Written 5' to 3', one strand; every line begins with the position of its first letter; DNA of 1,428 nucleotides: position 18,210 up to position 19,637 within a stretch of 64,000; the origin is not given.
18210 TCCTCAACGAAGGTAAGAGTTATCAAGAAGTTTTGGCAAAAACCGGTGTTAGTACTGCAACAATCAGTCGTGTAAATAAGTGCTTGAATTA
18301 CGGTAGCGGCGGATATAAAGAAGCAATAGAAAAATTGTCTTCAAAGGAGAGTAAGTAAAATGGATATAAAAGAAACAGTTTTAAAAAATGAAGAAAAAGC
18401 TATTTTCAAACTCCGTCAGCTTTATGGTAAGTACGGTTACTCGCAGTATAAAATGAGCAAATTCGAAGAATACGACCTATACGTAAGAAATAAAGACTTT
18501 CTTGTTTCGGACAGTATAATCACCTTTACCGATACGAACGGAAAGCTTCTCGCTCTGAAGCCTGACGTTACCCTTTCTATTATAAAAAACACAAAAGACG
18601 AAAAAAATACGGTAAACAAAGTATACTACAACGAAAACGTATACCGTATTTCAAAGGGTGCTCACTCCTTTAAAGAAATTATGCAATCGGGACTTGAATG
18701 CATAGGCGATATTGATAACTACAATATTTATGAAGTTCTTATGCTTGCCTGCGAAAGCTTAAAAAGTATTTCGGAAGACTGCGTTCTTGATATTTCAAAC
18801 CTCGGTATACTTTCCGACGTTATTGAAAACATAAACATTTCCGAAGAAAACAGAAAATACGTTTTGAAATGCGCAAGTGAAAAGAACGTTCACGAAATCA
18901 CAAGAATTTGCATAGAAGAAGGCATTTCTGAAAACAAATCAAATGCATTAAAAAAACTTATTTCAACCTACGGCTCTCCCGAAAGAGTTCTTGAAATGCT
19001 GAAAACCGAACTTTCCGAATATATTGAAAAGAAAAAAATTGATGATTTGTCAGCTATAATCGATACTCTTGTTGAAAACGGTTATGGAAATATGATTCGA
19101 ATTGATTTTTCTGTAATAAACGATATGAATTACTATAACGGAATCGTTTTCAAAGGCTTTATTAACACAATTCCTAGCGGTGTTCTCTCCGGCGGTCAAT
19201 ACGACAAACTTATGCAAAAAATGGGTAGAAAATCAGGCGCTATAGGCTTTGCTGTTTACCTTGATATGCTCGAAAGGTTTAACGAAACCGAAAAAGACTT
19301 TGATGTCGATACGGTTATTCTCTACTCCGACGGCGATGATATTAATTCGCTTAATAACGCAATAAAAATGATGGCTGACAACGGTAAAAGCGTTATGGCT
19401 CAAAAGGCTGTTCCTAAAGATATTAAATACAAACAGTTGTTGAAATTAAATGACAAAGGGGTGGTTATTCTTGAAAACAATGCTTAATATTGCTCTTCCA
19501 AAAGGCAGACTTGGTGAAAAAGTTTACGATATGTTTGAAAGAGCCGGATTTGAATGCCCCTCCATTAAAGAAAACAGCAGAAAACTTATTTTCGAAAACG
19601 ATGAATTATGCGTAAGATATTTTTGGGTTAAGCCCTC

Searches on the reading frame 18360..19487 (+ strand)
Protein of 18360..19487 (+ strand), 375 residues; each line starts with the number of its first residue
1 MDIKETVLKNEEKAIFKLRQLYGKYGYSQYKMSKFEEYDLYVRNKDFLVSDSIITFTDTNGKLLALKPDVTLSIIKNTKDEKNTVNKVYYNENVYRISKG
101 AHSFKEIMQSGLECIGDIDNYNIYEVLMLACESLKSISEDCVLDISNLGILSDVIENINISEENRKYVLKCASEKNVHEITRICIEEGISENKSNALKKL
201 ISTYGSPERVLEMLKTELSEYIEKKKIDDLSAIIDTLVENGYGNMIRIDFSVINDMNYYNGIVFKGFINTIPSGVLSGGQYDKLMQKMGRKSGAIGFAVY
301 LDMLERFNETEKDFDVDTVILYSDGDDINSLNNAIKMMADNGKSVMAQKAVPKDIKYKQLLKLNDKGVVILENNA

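Call 9: search_protein_families(library=pfam, proteins=[window:18360-19487:+], max_evalue=0.001)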
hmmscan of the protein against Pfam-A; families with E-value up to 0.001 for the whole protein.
window:18360-19487:+ (375 aa): 1 family
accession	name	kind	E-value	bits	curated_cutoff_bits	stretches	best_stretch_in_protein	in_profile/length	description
PF13393.11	tRNA-synt_His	-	3.6e-49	168.1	25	1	8-304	10-308/308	Histidyl-tRNA synthetase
